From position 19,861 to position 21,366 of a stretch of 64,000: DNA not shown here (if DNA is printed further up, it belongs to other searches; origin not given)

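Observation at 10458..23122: Divergent catabolic-looking cluster with duplicated OCD/mu-crystallin genes and orphan enzyme subunits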

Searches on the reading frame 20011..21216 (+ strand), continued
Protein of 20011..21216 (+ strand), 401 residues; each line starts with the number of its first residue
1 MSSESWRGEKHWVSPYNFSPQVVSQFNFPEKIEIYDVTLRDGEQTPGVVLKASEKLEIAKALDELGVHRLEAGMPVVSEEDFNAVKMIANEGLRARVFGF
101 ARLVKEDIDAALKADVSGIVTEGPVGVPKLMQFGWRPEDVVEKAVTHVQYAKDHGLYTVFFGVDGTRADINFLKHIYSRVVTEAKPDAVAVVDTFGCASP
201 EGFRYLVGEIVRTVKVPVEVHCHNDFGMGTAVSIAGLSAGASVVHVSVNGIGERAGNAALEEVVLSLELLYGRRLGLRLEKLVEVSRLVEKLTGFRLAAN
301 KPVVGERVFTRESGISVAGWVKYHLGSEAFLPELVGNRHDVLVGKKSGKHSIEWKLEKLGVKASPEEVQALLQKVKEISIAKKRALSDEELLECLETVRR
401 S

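Call 75: get_annotated_region(hit=H7, flank=7000)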
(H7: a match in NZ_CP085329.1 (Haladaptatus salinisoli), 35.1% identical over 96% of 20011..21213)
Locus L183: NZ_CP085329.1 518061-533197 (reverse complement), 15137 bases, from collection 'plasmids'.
description: Haladaptatus salinisoli strain PSR8 plasmid unnamed2, complete sequence
organism: Haladaptatus salinisoli (NCBI taxid 2884876)
taxonomy: Archaea; Euryarchaeota; Halobacteria; Halobacteriales; Haladaptataceae; Haladaptatus; Haladaptatus salinisoli
host: -; source: cell culture,saline soil; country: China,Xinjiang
typing (MOB-suite, as given by PLSDB): non-mobilizable
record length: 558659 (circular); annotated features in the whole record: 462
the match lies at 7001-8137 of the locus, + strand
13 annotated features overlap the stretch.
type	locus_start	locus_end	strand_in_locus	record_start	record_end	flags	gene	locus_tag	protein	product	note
CDS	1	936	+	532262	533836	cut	nagZ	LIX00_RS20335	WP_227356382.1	beta-N-acetylhexosaminidase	GO:0005975 - carbohydrate metabolic process [Evidence IEA]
CDS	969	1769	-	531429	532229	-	-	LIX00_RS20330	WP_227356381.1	creatininase family protein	-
CDS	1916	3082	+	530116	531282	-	-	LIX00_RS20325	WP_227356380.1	glycosyl hydrolase family 18 protein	GO:0005975 - carbohydrate metabolic process [Evidence IEA]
CDS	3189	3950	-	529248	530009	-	-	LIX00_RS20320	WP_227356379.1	IclR family transcriptional regulator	GO:0006355 - regulation of DNA-templated transcription [Evidence IEA]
CDS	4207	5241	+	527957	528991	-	-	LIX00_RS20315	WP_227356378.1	LLM class flavin-dependent oxidoreductase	-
CDS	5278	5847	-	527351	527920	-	-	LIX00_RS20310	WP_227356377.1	FAD-dependent oxidoreductase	-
CDS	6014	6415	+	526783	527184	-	-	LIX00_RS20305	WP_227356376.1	hypothetical protein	-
CDS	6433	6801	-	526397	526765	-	-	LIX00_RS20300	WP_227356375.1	hypothetical protein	-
CDS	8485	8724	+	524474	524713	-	-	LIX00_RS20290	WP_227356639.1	catalase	-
CDS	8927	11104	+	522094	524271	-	katG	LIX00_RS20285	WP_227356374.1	catalase/peroxidase HPI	GO:0006979 - response to oxidative stress [Evidence IEA]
CDS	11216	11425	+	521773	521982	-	-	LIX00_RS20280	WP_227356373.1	hypothetical protein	-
CDS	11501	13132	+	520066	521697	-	-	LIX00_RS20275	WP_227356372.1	NADH-ubiquinone oxidoreductase-F iron-sulfur binding region domain-containing protein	-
CDS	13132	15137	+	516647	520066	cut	-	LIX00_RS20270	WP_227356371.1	molybdopterin-dependent oxidoreductase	-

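Call 77: search_protein_families(library=pfam, proteins=[L182:8381-10168:+])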
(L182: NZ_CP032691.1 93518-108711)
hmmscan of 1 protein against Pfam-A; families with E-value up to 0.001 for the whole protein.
L182:8381-10168:+ (595 aa): 2 families
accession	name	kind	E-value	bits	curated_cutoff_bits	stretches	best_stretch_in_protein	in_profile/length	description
PF02775.26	TPP_enzyme_C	-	7.3e-17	62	21.9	1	448-569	21-142/151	Thiamine pyrophosphate enzyme, C-terminal TPP binding domain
PF02776.23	TPP_enzyme_N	-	3.1e-11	43.5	26.8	1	24-140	2-112/119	Thiamine pyrophosphate enzyme, N-terminal TPP binding domain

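Call 80: search_solved_structures(query=window:20011-21213:+, max_evalue=1e-51, show_alignments=3)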
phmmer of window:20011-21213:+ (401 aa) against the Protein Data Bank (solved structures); distinct sequences matched with E-value up to 1e-51: 3.
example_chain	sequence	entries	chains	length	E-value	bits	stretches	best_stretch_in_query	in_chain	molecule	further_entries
6ktq_A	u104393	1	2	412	3.5e-61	210.8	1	30-398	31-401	Homocitrate synthase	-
3rmj_A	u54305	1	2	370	6e-55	190.3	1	30-368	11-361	2-isopropylmalate synthase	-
6e1j_A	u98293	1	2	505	5.4e-52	180.6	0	31-391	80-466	2-isopropylmalate synthase, A genome specific 1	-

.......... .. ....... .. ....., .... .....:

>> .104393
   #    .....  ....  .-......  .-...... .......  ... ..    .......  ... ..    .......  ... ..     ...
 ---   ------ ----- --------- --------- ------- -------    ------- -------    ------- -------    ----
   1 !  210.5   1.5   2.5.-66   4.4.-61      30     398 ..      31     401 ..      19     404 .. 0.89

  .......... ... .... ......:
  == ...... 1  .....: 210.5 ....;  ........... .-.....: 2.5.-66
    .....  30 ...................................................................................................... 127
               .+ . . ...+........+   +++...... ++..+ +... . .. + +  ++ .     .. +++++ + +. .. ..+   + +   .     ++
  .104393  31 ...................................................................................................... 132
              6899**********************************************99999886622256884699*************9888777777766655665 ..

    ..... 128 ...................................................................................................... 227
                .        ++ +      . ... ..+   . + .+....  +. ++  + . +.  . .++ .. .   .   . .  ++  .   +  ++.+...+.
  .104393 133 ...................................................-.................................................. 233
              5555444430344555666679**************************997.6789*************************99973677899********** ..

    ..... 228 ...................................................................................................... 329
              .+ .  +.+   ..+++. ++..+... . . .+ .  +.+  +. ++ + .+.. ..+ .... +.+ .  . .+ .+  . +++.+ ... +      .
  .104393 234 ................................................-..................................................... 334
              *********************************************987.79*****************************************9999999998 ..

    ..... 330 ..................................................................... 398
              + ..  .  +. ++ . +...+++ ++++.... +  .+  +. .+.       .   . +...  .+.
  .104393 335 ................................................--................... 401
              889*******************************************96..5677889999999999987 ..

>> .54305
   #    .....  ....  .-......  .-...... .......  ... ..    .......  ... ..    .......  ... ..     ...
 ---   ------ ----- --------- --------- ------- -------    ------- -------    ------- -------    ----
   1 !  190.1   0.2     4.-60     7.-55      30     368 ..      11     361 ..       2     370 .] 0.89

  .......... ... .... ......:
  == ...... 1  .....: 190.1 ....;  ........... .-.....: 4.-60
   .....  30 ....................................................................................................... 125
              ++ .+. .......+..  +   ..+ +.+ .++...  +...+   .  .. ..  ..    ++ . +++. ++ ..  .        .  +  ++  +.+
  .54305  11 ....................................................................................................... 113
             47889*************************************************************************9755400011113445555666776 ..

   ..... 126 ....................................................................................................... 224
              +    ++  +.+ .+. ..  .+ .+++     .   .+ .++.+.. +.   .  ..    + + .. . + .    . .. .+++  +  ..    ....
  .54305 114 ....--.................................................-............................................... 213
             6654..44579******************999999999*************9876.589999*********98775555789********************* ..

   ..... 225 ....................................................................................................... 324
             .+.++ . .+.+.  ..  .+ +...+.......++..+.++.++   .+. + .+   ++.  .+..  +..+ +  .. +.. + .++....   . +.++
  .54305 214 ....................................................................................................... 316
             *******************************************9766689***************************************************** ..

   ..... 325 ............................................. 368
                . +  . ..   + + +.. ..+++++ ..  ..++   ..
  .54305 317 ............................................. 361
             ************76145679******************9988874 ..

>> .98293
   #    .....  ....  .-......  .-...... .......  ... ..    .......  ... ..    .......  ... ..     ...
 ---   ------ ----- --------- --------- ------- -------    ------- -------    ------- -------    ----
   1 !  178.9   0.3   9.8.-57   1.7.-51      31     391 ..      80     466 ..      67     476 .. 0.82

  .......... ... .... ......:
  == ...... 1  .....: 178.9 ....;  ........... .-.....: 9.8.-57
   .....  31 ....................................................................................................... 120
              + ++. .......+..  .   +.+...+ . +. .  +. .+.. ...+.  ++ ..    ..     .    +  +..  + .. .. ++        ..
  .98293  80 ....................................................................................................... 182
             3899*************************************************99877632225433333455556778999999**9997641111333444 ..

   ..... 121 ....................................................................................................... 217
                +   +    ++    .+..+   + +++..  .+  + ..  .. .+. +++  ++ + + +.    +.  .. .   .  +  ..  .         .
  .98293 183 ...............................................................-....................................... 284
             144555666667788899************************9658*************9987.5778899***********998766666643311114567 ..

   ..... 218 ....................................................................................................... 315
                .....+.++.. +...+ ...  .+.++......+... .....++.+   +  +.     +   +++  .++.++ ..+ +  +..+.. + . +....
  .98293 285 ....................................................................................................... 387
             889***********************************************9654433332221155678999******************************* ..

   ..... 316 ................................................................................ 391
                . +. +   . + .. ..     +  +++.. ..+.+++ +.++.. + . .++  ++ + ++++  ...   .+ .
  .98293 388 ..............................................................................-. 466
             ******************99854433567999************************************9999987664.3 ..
